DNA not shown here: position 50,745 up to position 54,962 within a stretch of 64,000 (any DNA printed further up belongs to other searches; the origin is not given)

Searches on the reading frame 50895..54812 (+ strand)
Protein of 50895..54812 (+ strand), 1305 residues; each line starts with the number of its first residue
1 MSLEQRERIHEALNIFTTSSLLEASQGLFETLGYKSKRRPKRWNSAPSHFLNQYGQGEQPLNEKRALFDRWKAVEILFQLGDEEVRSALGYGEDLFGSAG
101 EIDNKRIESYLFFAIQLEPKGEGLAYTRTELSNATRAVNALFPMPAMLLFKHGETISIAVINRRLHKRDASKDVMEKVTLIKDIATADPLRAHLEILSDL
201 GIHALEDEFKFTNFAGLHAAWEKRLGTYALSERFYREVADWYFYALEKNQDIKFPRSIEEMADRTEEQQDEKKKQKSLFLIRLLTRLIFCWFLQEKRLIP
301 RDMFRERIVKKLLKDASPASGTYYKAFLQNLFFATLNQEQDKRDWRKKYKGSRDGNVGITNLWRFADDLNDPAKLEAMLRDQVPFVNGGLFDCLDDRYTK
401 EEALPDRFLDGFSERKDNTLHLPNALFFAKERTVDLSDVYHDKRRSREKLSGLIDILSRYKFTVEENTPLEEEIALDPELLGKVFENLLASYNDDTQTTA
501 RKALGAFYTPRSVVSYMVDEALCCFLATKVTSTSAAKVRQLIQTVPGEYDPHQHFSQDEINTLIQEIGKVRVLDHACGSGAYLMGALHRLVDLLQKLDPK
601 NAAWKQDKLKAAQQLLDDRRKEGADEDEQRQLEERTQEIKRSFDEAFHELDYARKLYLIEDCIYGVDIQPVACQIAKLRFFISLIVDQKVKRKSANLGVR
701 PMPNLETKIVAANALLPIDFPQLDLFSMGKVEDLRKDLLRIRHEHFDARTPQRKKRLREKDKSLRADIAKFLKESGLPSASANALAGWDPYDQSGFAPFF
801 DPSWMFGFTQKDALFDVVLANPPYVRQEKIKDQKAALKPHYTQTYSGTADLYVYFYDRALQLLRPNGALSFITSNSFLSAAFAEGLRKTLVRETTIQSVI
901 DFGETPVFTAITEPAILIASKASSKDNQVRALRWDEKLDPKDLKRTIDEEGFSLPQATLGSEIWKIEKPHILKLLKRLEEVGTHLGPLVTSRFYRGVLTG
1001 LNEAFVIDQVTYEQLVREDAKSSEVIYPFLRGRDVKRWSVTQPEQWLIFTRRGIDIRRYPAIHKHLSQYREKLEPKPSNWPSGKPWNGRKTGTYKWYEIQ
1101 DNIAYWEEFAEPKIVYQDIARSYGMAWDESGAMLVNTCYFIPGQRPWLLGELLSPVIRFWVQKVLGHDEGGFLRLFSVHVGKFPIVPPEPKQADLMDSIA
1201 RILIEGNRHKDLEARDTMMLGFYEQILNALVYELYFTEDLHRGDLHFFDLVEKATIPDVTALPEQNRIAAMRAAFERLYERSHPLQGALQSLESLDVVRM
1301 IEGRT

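Call 6: search_protein_families(library=pfam, proteins=[window:50895-54812:+], max_evalue=0.01)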
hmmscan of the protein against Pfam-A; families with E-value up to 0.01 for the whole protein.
window:50895-54812:+ (1305 aa): 7 families
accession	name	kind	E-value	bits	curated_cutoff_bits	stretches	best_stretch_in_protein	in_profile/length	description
PF07669.17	Eco57I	-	2.2e-37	129.2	25.3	1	662-908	2-171/171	Eco57I restriction-modification methylase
PF02384.22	N6_Mtase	-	1.3e-13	51.4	20.4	1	811-929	122-241/311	N-6 DNA Methylase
PF12950.13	TaqI_C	-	1e-09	39.1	26.5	1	1028-1185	2-118/118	TaqI-like C-terminal specificity domain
PF20473.4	MmeI_Mtase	-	7.5e-09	35.6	27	1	557-890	8-215/259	MmeI, DNA-methyltransferase domain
PF03602.21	Cons_hypoth95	-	0.00044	20.4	24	0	561-660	34-130/182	Conserved hypothetical protein 95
PF14335.11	DUF4391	-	0.0009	19.6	29.9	1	136-244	83-179/232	Domain of unknown function (DUF4391)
PF20465.4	MmeI_hel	-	0.0028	18.8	27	0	282-352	5-58/75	MmeI, helicase spacer domain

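Call 7: search_protein_families(library=padloc, proteins=[window:50895-54812:+], max_evalue=0.01)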
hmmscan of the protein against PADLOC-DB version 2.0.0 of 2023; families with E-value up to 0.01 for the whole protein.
window:50895-54812:+ (1305 aa): 80 families (the best 25 are shown)
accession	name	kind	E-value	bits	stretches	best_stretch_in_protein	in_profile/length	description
PDLC03601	REase_MTase_IIG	-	8.7e-98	326.5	4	728-1140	592-1005/1110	Type IIG restriction enzyme-methyltransferase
PDLC03596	REase_MTase_IIG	-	1.5e-83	279.5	1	441-1235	349-1132/1148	Type IIG restriction enzyme-methyltransferase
PDLC03612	REase_MTase_IIG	-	1.9e-71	239.6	2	815-1236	807-1234/1247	Type IIG restriction enzyme-methyltransferase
PDLC03609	REase_MTase_IIG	-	4.5e-50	168.4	2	814-1187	557-929/1066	Type IIG restriction enzyme-methyltransferase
PDLC03604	REase_MTase_IIG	-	3.4e-33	112.8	2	811-1131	531-868/1011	Type IIG restriction enzyme-methyltransferase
PDLC03313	MTase_II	-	1e-32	111.4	1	808-1223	138-549/563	Type II methyltransferase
PDLC02643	DrmMI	-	4.5e-30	102.3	3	496-678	547-690/1347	DrmMI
PDLC03335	MTase_II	-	4e-26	89.8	1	804-931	186-314/607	Type II methyltransferase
PDLC03226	MTase_II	-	1.8e-25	87.6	2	814-928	128-241/579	Type II methyltransferase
PDLC03628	REase_MTase_IIG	-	8.7e-23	78.4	2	561-716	486-628/1100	Type IIG restriction enzyme-methyltransferase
PDLC03338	MTase_II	-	5.7e-22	76.2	1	813-930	245-358/604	Type II methyltransferase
PDLC03250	MTase_II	-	9.3e-22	75.5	1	814-1138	340-651/775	Type II methyltransferase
PDLC03245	MTase_II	-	7.5e-20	69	1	815-1102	159-440/577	Type II methyltransferase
PDLC02527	PglX|PglXI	-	1.3e-19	67.5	2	814-950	556-687/1332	PglX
PDLC03627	REase_MTase_IIG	-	2.5e-19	66.6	2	476-594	328-432/1136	Type IIG restriction enzyme-methyltransferase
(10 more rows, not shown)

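Call 9: search_protein_families(library=ncbifam, proteins=[window:50895-54812:+], max_evalue=0.01)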
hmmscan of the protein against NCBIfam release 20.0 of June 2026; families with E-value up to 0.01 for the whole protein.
window:50895-54812:+ (1305 aa): 7 families
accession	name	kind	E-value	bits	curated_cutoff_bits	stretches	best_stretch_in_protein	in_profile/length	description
NF033452.1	BREX_1_MTaseX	exception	4.1e-23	81.2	500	2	815-928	508-619/1210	BREX-1 system adenine-specific DNA-methyltransferase PglX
NF033455.1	BREX_6_MTaseX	exception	5.3e-17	60.7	900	1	811-920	551-655/1319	BREX-6 system adenine-specific DNA-methyltransferase PglX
NF033451.1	BREX_2_MTaseX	equivalog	8.9e-17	60.1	400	2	814-1163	358-731/1185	BREX-2 system adenine-specific DNA-methyltransferase PglX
TIGR02987.1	met_A_Alw26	exception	4.9e-10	38.8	353.5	1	843-1054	165-360/523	Alw26I/Eco31I/Esp3I family type II restriction adenine-specific DNA-methyltransferase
NF047738.1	antiphage_MADS2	equivalog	8.1e-08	31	720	1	814-903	442-545/654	methylation-associated defense system DNA methyltransferase MAD2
NF033454.1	BREX_5_MTaseX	exception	6.4e-05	20.7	900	1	815-895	503-580/1404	BREX-5 system adenine-specific DNA-methyltransferase PglX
TIGR03534.1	RF_mod_PrmC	equivalog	0.00024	20.6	199.1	1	803-869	146-215/253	peptide chain release factor N(5)-glutamine methyltransferase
